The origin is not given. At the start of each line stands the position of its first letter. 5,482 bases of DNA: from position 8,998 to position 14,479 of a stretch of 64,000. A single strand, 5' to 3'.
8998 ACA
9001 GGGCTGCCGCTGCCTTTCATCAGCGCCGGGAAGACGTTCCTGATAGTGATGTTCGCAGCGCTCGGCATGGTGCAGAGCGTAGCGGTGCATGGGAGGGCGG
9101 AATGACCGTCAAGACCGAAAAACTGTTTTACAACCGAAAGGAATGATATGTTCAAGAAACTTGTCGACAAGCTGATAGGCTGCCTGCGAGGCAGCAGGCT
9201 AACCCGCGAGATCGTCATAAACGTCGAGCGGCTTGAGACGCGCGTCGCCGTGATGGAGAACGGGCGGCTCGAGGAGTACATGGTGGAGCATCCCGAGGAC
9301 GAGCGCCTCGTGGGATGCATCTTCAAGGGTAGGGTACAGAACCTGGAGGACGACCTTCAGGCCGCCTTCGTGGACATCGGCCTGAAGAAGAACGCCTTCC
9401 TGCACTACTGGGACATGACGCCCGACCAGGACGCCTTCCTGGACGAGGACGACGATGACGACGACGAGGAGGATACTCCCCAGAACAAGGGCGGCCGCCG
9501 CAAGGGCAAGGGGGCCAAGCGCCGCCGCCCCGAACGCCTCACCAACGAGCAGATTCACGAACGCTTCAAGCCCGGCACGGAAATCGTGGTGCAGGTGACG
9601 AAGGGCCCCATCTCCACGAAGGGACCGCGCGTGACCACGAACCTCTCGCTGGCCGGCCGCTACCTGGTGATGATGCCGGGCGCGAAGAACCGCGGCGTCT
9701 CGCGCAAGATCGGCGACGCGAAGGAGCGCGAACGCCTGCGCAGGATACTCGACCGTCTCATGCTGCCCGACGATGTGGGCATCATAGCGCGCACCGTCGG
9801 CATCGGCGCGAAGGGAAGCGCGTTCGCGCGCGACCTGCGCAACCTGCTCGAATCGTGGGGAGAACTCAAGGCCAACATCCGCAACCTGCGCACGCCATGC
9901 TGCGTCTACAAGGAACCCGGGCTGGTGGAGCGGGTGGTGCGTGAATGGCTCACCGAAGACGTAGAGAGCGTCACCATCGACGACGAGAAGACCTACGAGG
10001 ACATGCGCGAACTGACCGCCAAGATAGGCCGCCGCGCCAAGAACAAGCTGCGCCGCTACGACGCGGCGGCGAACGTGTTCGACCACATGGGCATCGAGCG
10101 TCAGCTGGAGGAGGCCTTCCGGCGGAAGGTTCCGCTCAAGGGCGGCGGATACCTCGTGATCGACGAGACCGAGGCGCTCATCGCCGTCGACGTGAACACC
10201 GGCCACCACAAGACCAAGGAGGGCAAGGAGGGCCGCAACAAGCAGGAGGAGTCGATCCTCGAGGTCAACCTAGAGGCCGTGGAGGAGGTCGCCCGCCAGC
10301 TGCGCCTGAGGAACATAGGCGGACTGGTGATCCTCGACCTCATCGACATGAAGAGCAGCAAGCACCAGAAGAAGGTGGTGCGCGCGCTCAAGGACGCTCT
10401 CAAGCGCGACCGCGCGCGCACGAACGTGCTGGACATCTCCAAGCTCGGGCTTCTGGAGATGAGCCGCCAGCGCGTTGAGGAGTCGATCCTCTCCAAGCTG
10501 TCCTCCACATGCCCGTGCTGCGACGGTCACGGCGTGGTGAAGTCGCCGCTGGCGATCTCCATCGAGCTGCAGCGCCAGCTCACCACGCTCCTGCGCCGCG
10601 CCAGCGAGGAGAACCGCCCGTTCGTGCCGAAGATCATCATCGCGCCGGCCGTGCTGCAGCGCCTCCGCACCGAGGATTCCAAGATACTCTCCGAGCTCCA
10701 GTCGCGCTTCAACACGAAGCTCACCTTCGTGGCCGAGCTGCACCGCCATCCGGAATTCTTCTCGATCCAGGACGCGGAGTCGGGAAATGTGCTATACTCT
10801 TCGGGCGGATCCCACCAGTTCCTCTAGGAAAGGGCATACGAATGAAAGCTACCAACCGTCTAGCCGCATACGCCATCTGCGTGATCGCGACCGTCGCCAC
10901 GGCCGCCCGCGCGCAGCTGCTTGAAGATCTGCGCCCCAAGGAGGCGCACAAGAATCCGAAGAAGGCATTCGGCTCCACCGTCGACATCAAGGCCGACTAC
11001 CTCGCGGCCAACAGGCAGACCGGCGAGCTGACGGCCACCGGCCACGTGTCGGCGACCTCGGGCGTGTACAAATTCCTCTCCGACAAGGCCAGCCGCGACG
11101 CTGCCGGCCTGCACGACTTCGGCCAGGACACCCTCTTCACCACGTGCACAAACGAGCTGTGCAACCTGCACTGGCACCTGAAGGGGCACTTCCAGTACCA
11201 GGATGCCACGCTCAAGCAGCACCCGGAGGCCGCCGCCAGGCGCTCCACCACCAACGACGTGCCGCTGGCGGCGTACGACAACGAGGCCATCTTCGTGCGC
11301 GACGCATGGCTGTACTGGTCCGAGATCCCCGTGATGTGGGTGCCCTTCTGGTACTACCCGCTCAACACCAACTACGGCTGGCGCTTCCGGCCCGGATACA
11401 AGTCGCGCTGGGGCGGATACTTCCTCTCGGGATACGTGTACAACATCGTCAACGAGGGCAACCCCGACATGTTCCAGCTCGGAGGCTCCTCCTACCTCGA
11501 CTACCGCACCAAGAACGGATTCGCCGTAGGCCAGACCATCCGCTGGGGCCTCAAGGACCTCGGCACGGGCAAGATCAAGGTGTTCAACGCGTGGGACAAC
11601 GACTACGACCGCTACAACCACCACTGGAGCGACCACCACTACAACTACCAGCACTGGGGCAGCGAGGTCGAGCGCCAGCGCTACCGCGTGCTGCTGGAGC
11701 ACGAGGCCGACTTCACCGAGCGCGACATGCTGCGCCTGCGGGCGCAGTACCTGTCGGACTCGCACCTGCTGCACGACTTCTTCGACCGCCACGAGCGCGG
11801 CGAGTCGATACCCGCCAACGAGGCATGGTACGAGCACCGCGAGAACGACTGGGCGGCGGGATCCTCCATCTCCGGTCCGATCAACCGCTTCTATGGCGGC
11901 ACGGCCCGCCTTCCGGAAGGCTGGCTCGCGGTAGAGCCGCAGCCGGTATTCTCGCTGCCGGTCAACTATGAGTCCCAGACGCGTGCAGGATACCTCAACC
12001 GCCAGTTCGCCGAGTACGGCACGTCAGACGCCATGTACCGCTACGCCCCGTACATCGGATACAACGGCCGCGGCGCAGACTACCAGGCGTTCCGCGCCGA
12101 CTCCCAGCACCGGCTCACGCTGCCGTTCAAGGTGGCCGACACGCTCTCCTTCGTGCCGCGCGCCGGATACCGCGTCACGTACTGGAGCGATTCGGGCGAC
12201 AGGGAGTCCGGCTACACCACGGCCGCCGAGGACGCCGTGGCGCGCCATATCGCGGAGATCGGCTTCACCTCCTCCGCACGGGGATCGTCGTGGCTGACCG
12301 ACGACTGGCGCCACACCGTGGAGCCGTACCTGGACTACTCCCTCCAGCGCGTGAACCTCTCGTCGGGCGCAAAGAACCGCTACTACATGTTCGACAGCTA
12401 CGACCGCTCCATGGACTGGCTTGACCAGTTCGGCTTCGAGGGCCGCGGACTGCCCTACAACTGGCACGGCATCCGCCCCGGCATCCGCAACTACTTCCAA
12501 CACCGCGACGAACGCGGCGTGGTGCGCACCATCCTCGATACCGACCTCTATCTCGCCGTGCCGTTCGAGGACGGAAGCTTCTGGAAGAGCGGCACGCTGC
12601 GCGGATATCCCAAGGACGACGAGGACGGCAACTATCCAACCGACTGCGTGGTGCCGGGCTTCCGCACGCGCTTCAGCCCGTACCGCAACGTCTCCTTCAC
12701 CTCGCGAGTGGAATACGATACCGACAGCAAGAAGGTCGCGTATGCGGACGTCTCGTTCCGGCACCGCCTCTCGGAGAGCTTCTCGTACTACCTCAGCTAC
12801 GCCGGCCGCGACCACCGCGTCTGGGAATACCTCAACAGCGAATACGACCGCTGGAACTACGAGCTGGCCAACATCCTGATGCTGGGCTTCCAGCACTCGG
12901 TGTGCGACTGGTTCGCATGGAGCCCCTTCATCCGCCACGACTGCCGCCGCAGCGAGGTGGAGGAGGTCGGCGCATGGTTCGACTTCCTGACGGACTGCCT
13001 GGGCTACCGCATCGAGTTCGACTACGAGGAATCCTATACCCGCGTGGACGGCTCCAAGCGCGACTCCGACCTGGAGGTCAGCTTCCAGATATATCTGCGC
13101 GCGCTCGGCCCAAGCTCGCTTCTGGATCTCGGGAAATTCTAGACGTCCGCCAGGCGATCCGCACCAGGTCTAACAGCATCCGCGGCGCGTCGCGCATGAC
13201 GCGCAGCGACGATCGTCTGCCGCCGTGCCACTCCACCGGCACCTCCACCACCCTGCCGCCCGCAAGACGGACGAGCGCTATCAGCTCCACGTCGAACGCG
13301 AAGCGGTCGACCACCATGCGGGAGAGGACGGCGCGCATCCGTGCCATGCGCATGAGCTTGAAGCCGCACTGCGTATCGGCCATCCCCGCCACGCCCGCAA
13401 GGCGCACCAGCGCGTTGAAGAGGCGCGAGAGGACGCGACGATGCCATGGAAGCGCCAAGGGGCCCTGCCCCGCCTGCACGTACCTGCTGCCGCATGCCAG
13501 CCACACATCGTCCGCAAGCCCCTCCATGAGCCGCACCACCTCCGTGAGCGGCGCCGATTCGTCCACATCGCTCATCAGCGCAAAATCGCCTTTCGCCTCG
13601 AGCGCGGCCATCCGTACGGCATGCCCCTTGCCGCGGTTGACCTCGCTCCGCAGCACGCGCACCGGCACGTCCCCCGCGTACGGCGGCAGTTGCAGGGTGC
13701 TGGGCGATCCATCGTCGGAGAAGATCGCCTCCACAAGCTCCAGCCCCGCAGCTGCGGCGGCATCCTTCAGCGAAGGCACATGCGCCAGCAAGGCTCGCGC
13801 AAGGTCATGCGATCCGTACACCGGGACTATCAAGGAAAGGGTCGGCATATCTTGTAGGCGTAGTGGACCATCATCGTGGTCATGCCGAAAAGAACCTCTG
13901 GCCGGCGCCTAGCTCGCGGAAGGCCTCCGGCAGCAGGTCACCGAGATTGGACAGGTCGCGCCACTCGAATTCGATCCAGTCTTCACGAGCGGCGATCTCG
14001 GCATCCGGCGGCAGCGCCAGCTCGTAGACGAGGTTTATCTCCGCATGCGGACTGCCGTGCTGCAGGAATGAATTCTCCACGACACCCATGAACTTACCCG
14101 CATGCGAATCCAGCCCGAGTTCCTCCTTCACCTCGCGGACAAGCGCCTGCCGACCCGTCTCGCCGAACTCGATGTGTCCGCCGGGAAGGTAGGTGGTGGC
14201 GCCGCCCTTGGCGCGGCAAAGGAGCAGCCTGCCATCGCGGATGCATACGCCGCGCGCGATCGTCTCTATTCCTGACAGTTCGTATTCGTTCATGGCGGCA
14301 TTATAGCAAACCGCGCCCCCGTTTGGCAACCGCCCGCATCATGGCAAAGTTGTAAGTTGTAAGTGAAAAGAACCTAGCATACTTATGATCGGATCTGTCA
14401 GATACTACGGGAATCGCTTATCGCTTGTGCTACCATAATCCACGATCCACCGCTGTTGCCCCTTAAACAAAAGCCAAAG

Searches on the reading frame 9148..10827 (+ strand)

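Call 39: search_protein_families(library=pfam, proteins=[window:9148-10827:+], max_evalue=0.001)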
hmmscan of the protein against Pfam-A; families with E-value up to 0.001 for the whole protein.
window:9148-10827:+ (559 aa): 2 families
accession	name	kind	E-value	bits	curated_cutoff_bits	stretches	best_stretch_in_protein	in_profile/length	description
PF10150.14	RNase_E_G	-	6.7e-94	314.7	25.5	1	167-443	1-270/270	Ribonuclease E/G family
PF20833.2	RNase_E_G_Thio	-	0.00074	20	26.8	0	454-541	1-84/86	RNase E/G, Thioredoxin-like domain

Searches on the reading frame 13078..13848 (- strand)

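Call 3: search_protein_families(library=pfam, proteins=[window:13078-13848:-], max_evalue=0.1)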
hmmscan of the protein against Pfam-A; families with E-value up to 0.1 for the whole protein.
window:13078-13848:- (256 aa): 1 family
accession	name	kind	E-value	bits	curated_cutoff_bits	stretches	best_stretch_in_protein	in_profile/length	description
PF00535.33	Glycos_transf_2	-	3.1e-11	43.9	23.3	1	5-167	1-160/168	Glycosyl transferase family 2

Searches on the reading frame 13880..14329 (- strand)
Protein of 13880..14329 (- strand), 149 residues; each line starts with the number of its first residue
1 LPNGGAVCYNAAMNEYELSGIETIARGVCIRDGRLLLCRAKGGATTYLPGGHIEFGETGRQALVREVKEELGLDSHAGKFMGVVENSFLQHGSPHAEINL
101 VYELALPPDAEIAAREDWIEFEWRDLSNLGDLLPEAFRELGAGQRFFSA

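Call 3: search_protein_families(library=pfam, proteins=[window:13880-14329:-], max_evalue=0.1)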
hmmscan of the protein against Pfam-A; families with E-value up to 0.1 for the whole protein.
window:13880-14329:- (149 aa): 3 families
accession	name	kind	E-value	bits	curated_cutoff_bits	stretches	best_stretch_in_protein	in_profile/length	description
PF00293.34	NUDIX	-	1.8e-14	54.3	21.1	1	24-131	4-119/134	NUDIX domain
PF16262.11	DUF4916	-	0.013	15.6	27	1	27-73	34-80/170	Domain of unknown function (DUF4916)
PF14815.12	NUDIX_4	-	0.018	15.3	35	1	45-139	26-109/113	NUDIX domain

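Call 5: search_protein_families(library=ncbifam, proteins=[window:13880-14329:-], max_evalue=0.1)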
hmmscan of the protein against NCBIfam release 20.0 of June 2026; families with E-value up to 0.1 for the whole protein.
window:13880-14329:- (149 aa): 22 families
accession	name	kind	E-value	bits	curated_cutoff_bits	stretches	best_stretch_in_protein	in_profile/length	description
TIGR00586.1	mutt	equivalog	9.6e-09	35.3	97.9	1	47-106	35-89/129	8-oxo-dGTP diphosphatase MutT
NF006530.0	PRK08999.1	equivalog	2e-08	33.7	245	1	27-82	11-71/315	Nudix family hydrolase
NF007834.0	PRK10546.1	equivalog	1.2e-07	31.6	156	1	28-82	10-68/135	pyrimidine (deoxy)nucleoside triphosphate diphosphatase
NF008044.0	PRK10776.1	equivalog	5e-07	29.6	148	1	46-88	33-75/130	8-oxo-dGTP diphosphatase MutT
NF001937.0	PRK00714.1-4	equivalog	5.6e-06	26.1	139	1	30-85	17-72/161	RNA pyrophosphohydrolase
TIGR02705.1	nudix_YtkD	equivalog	5.4e-05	22.8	154.4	1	29-82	31-83/156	RNA deprotection pyrophosphohydrolase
NF001934.0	PRK00714.1-1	equivalog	8.5e-05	22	241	1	28-83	15-70/176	RNA pyrophosphohydrolase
NF001935.0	PRK00714.1-2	equivalog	0.00033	20.2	259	1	48-85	35-72/183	RNA pyrophosphohydrolase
NF001299.0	PRK00241.1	equivalog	0.0012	18.3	158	1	41-81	157-196/263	NAD(+) diphosphatase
NF052459.1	OxoGTPPhMutT1Mycb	equivalog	0.0014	17.8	475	1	48-86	33-71/292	8-oxo-(d)GTP phosphatase MutT1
NF012016.0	PRK15472.1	equivalog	0.0016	18.1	95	1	28-73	10-60/141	nucleoside triphosphatase NudI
NF008736.0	PRK11762.1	equivalog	0.0017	17.9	169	1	46-84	73-114/186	ADP compounds hydrolase NudE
NF001936.0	PRK00714.1-3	equivalog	0.0019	18.1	118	1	47-74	38-65/155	RNA pyrophosphohydrolase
NF003791.0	PRK05379.2-3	equivalog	0.0021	17.3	409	1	27-82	207-265/340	bifunctional nicotinamide-nucleotide adenylyltransferase/Nudix hydroxylase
NF041652.1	Nud_hyd_Dein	equivalog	0.003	17.8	200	1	36-84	28-83/152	Nudix hydrolase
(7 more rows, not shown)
